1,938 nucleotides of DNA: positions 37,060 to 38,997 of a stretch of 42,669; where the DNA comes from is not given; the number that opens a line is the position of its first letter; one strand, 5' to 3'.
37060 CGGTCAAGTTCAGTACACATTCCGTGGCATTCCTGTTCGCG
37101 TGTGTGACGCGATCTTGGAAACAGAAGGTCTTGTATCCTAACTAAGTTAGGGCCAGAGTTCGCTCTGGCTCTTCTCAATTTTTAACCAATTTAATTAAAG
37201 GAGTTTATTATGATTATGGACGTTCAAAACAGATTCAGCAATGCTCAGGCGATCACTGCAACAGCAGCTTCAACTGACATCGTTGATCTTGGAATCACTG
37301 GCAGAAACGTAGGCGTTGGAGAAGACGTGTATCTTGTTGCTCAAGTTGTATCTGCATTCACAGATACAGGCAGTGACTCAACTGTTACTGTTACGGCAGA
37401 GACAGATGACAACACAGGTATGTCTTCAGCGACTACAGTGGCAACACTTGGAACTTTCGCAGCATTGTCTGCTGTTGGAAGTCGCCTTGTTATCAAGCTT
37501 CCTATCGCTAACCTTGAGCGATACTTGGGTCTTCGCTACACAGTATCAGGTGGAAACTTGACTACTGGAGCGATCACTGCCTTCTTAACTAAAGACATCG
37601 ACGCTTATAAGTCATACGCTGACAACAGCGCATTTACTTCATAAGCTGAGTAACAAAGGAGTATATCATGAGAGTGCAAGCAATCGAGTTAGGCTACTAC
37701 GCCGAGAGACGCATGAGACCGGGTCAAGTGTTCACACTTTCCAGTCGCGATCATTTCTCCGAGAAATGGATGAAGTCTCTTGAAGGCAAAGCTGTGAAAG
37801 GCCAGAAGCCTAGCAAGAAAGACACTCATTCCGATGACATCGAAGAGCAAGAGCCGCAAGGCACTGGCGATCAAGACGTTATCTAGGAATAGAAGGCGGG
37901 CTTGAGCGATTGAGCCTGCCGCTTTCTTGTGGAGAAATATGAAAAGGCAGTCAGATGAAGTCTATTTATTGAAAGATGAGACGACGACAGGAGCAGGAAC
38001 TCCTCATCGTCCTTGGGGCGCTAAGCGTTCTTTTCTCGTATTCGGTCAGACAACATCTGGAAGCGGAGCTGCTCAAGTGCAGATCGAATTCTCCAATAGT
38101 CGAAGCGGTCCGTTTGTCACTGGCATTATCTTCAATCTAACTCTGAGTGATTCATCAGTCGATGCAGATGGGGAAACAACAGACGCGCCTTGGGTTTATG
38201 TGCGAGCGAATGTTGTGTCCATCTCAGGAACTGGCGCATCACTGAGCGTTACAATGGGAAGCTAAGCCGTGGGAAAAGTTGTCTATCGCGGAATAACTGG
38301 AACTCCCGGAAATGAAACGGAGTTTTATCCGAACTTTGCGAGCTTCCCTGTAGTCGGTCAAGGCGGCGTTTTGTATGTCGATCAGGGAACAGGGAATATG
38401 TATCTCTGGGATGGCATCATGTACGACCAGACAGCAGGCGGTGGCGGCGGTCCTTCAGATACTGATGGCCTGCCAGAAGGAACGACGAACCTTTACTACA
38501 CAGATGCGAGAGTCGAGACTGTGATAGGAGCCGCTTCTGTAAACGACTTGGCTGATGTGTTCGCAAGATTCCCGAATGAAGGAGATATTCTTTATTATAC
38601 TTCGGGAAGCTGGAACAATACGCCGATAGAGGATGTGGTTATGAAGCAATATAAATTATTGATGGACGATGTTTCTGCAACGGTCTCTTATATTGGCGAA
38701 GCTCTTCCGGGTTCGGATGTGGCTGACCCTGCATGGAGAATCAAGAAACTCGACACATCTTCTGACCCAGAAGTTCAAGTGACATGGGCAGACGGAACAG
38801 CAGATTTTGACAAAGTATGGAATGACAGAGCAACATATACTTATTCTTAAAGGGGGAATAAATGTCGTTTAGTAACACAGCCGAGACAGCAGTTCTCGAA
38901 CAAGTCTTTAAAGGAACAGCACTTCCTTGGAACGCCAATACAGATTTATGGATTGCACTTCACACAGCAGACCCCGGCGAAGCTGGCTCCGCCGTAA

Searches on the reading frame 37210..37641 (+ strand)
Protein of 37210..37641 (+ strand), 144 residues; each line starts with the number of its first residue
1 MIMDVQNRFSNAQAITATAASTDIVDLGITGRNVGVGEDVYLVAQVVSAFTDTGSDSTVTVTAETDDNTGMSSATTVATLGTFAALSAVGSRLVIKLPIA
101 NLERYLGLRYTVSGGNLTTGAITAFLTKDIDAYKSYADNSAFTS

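Call 32: search_protein_families(library=phrogs, proteins=[window:37210-37641:+], max_evalue=0.001)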
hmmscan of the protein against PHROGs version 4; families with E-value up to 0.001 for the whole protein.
window:37210-37641:+ (144 aa): 1 family
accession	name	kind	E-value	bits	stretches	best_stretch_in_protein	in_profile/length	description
phrog_427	-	unknown function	4.3e-32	112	1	1-140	1-141/142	-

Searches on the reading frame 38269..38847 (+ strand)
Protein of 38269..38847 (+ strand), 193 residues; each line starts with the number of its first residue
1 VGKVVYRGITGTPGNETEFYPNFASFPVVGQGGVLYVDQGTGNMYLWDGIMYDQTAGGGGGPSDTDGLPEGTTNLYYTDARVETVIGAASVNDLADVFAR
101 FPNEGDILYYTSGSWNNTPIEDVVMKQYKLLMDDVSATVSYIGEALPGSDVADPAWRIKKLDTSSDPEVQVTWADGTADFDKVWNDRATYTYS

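Call 32: search_protein_families(library=phrogs, proteins=[window:38269-38847:+], max_evalue=0.001)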
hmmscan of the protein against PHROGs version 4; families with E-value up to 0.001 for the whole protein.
window:38269-38847:+ (193 aa): 3 families
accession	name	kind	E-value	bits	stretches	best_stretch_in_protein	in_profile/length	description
phrog_2952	-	tail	1e-14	55.5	1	20-89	240-312/488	minor tail protein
phrog_32934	-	unknown function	7.2e-07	29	1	61-85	370-394/577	-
phrog_697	-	head and packaging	0.00076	17.8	1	62-148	1779-1861/2079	structural protein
